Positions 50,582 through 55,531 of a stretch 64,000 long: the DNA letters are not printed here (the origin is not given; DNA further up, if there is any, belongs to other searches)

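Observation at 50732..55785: START-like (SRPBCC) protein translationally coupled to a 1,549-aa periplasmic mega-sensor whose only output is a PP2C/SpoIIE phosphatase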

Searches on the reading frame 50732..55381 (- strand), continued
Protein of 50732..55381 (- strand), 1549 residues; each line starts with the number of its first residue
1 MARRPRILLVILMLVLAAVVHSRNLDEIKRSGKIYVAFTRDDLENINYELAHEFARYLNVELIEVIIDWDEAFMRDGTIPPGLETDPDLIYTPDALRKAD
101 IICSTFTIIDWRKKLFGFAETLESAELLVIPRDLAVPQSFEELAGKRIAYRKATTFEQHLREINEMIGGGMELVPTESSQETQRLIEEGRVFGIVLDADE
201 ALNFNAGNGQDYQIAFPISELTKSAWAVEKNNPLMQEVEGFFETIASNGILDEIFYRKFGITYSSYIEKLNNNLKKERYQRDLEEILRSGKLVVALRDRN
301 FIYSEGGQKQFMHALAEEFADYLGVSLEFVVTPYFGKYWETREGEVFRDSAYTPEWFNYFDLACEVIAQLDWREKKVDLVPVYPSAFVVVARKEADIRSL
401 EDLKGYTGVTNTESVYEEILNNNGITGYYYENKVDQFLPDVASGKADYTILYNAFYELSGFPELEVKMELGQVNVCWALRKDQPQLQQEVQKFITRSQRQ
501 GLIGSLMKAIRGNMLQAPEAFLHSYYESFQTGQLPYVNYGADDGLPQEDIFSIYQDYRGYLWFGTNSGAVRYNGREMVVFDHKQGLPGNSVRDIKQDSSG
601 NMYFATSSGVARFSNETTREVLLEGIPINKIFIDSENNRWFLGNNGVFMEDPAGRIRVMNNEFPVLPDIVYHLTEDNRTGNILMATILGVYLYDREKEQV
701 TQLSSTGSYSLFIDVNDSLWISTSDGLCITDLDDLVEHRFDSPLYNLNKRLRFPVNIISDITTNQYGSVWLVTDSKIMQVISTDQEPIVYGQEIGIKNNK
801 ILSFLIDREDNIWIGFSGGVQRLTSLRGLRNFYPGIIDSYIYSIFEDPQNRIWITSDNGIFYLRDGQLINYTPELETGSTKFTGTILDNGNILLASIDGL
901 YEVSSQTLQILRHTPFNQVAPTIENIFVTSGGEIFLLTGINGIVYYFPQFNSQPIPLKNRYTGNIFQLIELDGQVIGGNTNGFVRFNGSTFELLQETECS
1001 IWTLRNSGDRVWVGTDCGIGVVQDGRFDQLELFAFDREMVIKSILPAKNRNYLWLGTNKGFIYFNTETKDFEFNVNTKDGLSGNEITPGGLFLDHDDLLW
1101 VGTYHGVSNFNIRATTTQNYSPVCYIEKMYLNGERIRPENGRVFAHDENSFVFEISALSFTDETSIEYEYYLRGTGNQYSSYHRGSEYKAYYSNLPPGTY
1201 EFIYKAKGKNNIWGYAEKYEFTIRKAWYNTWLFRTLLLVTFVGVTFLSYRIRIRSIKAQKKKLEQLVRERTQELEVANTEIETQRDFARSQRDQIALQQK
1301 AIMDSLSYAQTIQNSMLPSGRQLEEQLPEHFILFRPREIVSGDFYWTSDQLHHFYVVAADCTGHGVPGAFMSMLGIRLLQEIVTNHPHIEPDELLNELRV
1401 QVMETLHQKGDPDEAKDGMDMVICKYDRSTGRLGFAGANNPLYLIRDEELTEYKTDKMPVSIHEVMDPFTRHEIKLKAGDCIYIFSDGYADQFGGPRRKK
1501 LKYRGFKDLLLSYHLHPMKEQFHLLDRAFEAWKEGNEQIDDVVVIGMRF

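Call 41: search_protein_families(library=pfam, proteins=[L038:6151-7494:+, L038:5361-6122:+, L038:3101-5221:+, L043:6169-7530:+, L054:4380-4937:+, L054:4952-5344:+, L054:5361-5906:+, L054:5933-6316:+, L054:6510-8846:+, L038:12586-13152:-], max_evalue=0.001)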
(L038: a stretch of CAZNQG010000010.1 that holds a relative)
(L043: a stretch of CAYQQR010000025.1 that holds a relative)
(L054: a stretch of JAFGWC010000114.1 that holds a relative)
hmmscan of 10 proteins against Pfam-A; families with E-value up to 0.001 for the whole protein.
L038:6151-7494:+ (447 aa): 1 family
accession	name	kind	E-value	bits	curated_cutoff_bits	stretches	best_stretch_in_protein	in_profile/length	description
PF07690.21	MFS_1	-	1.7e-28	100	33.4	1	32-401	5-347/347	Major Facilitator Superfamily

L038:5361-6122:+ (253 aa): 1 family
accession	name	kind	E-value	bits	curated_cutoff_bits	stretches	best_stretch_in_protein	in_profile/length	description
PF12158.14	DUF3592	-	8.5e-05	23.6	25.3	0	54-119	1-79/84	Domain of unknown function (DUF3592)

L038:3101-5221:+ (706 aa): 1 family
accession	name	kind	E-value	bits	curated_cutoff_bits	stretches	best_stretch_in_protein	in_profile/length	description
PF01432.26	Peptidase_M3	-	2.4e-130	436.4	27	1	254-700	1-454/457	Peptidase family M3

L043:6169-7530:+ (453 aa): 1 family
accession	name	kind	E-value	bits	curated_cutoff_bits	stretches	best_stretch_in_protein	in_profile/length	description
PF07690.21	MFS_1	-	3.4e-32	112.2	33.4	1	33-403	4-347/347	Major Facilitator Superfamily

L054:4380-4937:+ (185 aa): 1 family
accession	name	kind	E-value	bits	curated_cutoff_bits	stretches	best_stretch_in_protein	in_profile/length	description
PF19788.4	DUF6272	-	8.9e-32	110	26.6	1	49-176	7-134/134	Family of unknown function (DUF6272)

L054:4952-5344:+ (130 aa): 1 family
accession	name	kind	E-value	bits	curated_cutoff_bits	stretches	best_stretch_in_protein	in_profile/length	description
PF09345.15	SiaC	-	1.7e-40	137.9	24.5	1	11-127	3-117/120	SiaC family regulatory phosphoprotein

L054:5361-5906:+ (181 aa): 1 family
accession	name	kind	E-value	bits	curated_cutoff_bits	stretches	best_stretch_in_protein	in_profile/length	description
PF19788.4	DUF6272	-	3.9e-39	133.8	26.6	1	45-173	6-134/134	Family of unknown function (DUF6272)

L054:5933-6316:+ (127 aa): 1 family
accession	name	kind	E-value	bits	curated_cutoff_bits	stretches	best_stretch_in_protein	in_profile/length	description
PF09345.15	SiaC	-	1.7e-34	118.5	24.5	1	14-125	6-118/120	SiaC family regulatory phosphoprotein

L054:6510-8846:+ (778 aa): 14 families
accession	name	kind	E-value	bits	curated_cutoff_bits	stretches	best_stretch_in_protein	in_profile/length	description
PF13424.12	TPR_12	-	1.2e-61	205.3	30.1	6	167-235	2-72/77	Tetratricopeptide repeat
PF00515.34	TPR_1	-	2.5e-41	138.3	27.8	4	168-199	1-32/34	Tetratricopeptide repeat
PF13374.12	TPR_10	-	7.9e-38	127.8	27.5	2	167-201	1-35/42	Tetratricopeptide repeat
PF07719.23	TPR_2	-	1.1e-36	122.3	27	2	168-198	1-31/34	Tetratricopeptide repeat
PF13181.12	TPR_8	-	9e-33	110.1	25.7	3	168-200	1-33/34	Tetratricopeptide repeat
PF13176.12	TPR_7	-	3.7e-24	83.2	27.9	2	170-204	1-35/36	Tetratricopeptide repeat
PF07228.17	SpoIIE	-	6.3e-18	65.8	25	1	576-776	1-189/192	Stage II sporulation protein E (SpoIIE)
PF14938.12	SNAP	-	3.1e-16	60.1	25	2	140-271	47-178/282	Soluble NSF attachment protein, SNAP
PF17874.7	TPR_MalT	-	4.4e-15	56.2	45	2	220-362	13-156/336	MalT-like TPR region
PF24885.1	TPR_NPHP3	-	4.7e-14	52.8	100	2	205-322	96-217/239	Nephrocystin-3 TPR domain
PF13431.12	TPR_17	-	4.2e-09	36.4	24.4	0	168-188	13-33/34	Tetratricopeptide repeat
PF13428.12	TPR_14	-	3.9e-08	33.6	23.5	0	330-356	3-29/44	Tetratricopeptide repeat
PF13432.12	TPR_16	-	4.2e-08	33.9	32.7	0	173-237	2-60/65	Tetratricopeptide repeat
PF23300.3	HEAT_Nup120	-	0.00018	21.8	29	0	283-367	80-164/170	Nucleoporin Nup120, HEAT repeats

L038:12586-13152:- (188 aa): 0 families

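Call 42: search_protein_families(library=pfam, proteins=[L059:3779-4195:+, L059:4176-4535:+, L061:6181-6885:+, L061:6889-7818:+, L061:12608-12967:+, L022:7219-7569:+, L076:6577-7080:+, L076:7100-7849:+, L071:835-1995:+, L027:6900-7706:+], max_evalue=0.001)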
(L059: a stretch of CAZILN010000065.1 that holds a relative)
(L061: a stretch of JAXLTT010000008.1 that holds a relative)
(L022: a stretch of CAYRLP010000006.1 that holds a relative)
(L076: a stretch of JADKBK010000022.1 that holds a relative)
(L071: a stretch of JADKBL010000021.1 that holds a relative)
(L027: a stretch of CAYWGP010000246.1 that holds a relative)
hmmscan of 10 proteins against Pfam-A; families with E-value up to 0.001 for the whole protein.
L059:3779-4195:+ (138 aa): 2 families
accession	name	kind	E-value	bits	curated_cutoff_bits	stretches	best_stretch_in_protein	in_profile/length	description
PF08780.16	NTase_sub_bind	-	3.7e-43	146.9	31.8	1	13-132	1-124/126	Nucleotidyltransferase substrate binding protein like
PF01934.22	HepT-like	-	1.2e-05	25.4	23.5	1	20-125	3-114/120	Ribonuclease HepT-like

L059:4176-4535:+ (119 aa): 2 families
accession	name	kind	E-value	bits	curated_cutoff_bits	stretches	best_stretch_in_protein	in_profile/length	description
PF18765.7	Polbeta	-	1.6e-16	60.6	26.9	1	28-114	3-89/93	Polymerase beta, Nucleotidyltransferase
PF01909.29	NTP_transf_2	-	1.1e-06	29.4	21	1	29-92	5-73/93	Nucleotidyltransferase domain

L061:6181-6885:+ (234 aa): 2 families
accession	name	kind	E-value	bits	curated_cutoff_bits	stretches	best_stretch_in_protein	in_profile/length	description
PF01323.26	DSBA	-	1.3e-41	142.9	25.6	1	25-224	2-188/191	DSBA-like thioredoxin domain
PF13462.12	Thioredoxin_4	-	2.9e-06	28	23.2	0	122-210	64-148/165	Thioredoxin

L061:6889-7818:+ (309 aa): 5 families
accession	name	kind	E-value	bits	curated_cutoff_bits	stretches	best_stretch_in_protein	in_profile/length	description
PF01370.27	Epimerase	-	2.1e-11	44.1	20.9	1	5-210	3-227/240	NAD dependent epimerase/dehydratase family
PF13460.12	NAD_binding_10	-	3.4e-09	37.3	27.2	1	7-101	1-95/184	NAD(P)H-binding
PF04321.23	RmlD_sub_bind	-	2.4e-08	33.9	27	1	86-304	83-282/287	RmlD substrate binding domain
PF03807.23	F420_oxidored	-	0.00011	23.1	21.6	1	5-80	4-79/94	NADP oxidoreductase coenzyme F420-dependent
PF05368.20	NmrA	-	0.00038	20.6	27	0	4-73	6-83/298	NmrA-like family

L061:12608-12967:+ (119 aa): 1 family
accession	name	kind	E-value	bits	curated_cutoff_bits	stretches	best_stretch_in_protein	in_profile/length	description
PF24709.1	DUF7670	-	3.7e-28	98.7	29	1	3-109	5-111/118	Domain of unknown function (DUF7670)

L022:7219-7569:+ (116 aa): 0 families

L076:6577-7080:+ (167 aa): 1 family
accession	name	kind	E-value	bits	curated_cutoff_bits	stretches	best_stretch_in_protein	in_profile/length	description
PF06210.16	DUF1003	-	2e-41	140.7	27.4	1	44-143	1-100/103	Protein of unknown function (DUF1003)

L076:7100-7849:+ (249 aa): 2 families
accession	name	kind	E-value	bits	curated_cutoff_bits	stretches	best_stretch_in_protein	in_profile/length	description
PF01988.24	VIT1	-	2.9e-72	243.4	28.1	1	33-242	2-213/214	VIT family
PF20990.2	DUF2207_C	-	0.00055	20.2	33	0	87-224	47-197/247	Predicted membrane protein (DUF2207) C-terminal domain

L071:835-1995:+ (386 aa): 1 family
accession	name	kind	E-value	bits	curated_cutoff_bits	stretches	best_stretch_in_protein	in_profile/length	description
PF00144.29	Beta-lactamase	-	1.9e-16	60.6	27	1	1-200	94-313/329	Beta-lactamase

L027:6900-7706:+ (268 aa): 3 families
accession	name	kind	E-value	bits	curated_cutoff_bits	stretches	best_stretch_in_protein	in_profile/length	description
PF00106.31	adh_short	-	4.4e-27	95.3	26.6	1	12-195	3-185/195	short chain dehydrogenase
PF13561.12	adh_short_C2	-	1.5e-20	74.3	27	1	16-196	1-180/236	Enoyl-(Acyl carrier protein) reductase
PF08659.16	KR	-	4.3e-09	37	22.6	1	12-174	3-164/180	KR domain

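Call 54: search_protein_families(library=ncbifam, proteins=[L054:4380-4937:+, L054:4952-5344:+, L054:9044-13717:+, L054:16000-17526:-, L054:6510-8846:+], max_evalue=0.001)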
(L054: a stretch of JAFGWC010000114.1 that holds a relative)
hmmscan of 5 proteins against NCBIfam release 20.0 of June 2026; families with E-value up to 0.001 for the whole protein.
L054:4380-4937:+ (185 aa): 2 families
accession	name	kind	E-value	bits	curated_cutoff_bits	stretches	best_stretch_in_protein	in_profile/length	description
NF038262.1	SiaB_fam_kinase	subfamily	3.9e-38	130.7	85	1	22-182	12-177/177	SiaB family protein kinase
NF038264.1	kinase_SiaB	equivalog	1.6e-19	70.4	225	1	19-181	9-175/176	biofilm regulation protein kinase SiaB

L054:4952-5344:+ (130 aa): 1 family
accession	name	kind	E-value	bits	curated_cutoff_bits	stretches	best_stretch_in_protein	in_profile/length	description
NF038265.1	phos_prot_SiaC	equivalog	2.9e-25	88.6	150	1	11-115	7-111/122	biofilm regulation phosphoprotein SiaC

L054:9044-13717:+ (1557 aa): 7 families
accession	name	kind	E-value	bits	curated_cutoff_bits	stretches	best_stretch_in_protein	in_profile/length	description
NF038263.1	prot_phos_SiaA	equivalog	1.9e-59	201.8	700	1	1284-1557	384-658/658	biofilm regulation protein phosphatase SiaA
NF008112.0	PRK10859.1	equivalog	2.8e-22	78.8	354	2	42-258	64-266/483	membrane-bound lytic murein transglycosylase MltF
NF052228.1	T9SS_PorZ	equivalog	1.3e-17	63.6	260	1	1031-1136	480-588/757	type IX secretion system anionic LPS delivery protein PorZ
TIGR01096.1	3A0103s03R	subfamily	5.5e-11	42.4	256.35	1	95-253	82-246/250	lysine/arginine/ornithine ABC transporter substrate-binding protein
NF008426.0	PRK11260.1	equivalog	1.4e-09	37.6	312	1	95-260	99-263/266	cystine ABC transporter substrate-binding protein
NF045505.1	RR_RssB_Pseudo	equivalog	9.1e-06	24.9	700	1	1313-1503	158-345/394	two-component system response regulator RssB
NF007029.0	PRK09495.1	equivalog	0.00025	20.9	303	1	96-259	83-245/248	glutamine ABC transporter substrate-binding protein GlnH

L054:16000-17526:- (508 aa): 5 families
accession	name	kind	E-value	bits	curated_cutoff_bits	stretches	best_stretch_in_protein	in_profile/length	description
NF038262.1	SiaB_fam_kinase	subfamily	5.5e-71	237.8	85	2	14-184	2-176/177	SiaB family protein kinase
NF038264.1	kinase_SiaB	equivalog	8.4e-27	94.1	225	2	27-183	16-174/176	biofilm regulation protein kinase SiaB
NF038265.1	phos_prot_SiaC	equivalog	2.9e-18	66.1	150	1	387-496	3-113/122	biofilm regulation phosphoprotein SiaC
NF052618.1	slr1658_cyano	equivalog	5.8e-11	42.3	200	1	33-181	41-183/191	slr1658 family protein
NF047703.1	slr1658_superfam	superfamily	2.7e-10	40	100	2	41-175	46-173/185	slr1658 superfamily regulator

L054:6510-8846:+ (778 aa): 14 families
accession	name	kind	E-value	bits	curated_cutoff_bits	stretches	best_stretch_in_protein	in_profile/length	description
NF038263.1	prot_phos_SiaA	equivalog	2.7e-55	188.1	700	1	483-778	362-657/658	biofilm regulation protein phosphatase SiaA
NF053520.1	HK_Porph_FimS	equivalog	9.7e-44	149.6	600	3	209-542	125-447/618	sensor histidine kinase FimS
NF041717.1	HaaA_phane_TPR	equivalog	7.3e-29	100.5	1125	1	76-359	540-823/882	cyclophane-containing RiPP biosynthesis TPR protein HaaT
NF053617.1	SARPRegAfsRStmc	equivalog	9.8e-18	63.5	1430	2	71-284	759-972/986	SARP-family global regulator AfsR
NF053779.1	BT3442_fam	equivalog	3.1e-17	62.5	940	2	169-543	103-448/563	BT3442 family protein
TIGR02521.1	type_IV_pilW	equivalog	4.5e-14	52.6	154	1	160-318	23-165/234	type IV pilus biogenesis/stability protein PilW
NF052312.1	T9SS_PorW_SprE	equivalog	1.5e-12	47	250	3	106-201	267-361/716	type IX secretion system periplasmic lipoprotein PorW/SprE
NF040586.1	FxSxx_TPR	equivalog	1e-08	34.2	300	0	88-196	472-584/830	FxSxx-COOH system tetratricopeptide repeat protein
NF040959.1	MamA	equivalog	1.6e-08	34.2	200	1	169-313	72-198/204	magnetosome protein MamA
NF002725.1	PRK02603.1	equivalog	3.8e-08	33.5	143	1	105-223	12-121/173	photosystem I assembly protein Ycf3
NF058541.1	SusR_regulator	equivalog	4.9e-08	32.6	480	1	30-283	23-276/515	SusR family glycan utilization regulator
NF045505.1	RR_RssB_Pseudo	equivalog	1.7e-06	27.3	700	1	518-724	142-344/394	two-component system response regulator RssB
NF033762.1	social_mot_Tgl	equivalog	0.00019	20.9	225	0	121-195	58-127/252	social motility TPR repeat lipoprotein Tgl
TIGR02795.1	tol_pal_ybgF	equivalog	0.00049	20.7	90.1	0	96-195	10-103/119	tol-pal system protein YbgF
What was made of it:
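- Closest known: SiaABCD partner-switch system of Pseudomonas aeruginosa. Same: Outgroup homologues sit beside SiaB-family and SiaC genes (calls 41, 54).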

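Call 68: find_homologous_proteins(query=L054:4952-5341:+, max_evalue=0.00001)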
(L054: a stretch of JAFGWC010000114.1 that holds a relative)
Query L054:4952-5341:+ (130 aa): 447 proteins with E <= 0.00001 among 454 candidates; the best 120 are listed.
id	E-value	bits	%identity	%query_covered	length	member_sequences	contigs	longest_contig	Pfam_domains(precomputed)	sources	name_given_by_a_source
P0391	7.8e-82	290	100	100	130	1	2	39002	PF09345.16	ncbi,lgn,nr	ncbi:MAG: DUF1987 domain-containing protein [Bacteroidales bacterium]|nr:DUF1987 domain-containing p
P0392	1.7e-69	250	81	100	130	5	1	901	PF09345.16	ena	-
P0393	5.9e-69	248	82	99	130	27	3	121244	PF09345.16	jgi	-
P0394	4.1e-67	242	81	100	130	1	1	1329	PF09345.16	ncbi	-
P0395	4.6e-66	239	79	99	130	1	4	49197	PF09345.16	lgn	-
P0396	8.8e-66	238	77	99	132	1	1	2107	PF09345.16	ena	-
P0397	1.5e-65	237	76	100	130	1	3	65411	PF09345.16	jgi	jgi:hypothetical protein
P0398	2.5e-65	236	78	99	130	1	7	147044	PF09345.16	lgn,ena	-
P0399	4.1e-65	236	79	100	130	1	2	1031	PF09345.16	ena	-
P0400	4.9e-65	235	78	100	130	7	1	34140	PF09345.16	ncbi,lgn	ncbi:MAG: DUF1987 domain-containing protein [Bacteroidota bacterium]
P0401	5.1e-65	235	78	99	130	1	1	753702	PF09345.16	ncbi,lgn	ncbi:MAG: DUF1987 domain-containing protein [Bacteroidales bacterium]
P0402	5.1e-65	235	77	100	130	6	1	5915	PF09345.16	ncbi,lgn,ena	-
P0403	6.0e-65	235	78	99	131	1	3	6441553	PF09345.16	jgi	jgi:hypothetical protein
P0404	7.6e-65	235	76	100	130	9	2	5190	PF09345.16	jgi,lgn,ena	-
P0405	8.6e-65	235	77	99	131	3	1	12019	PF09345.16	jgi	jgi:hypothetical protein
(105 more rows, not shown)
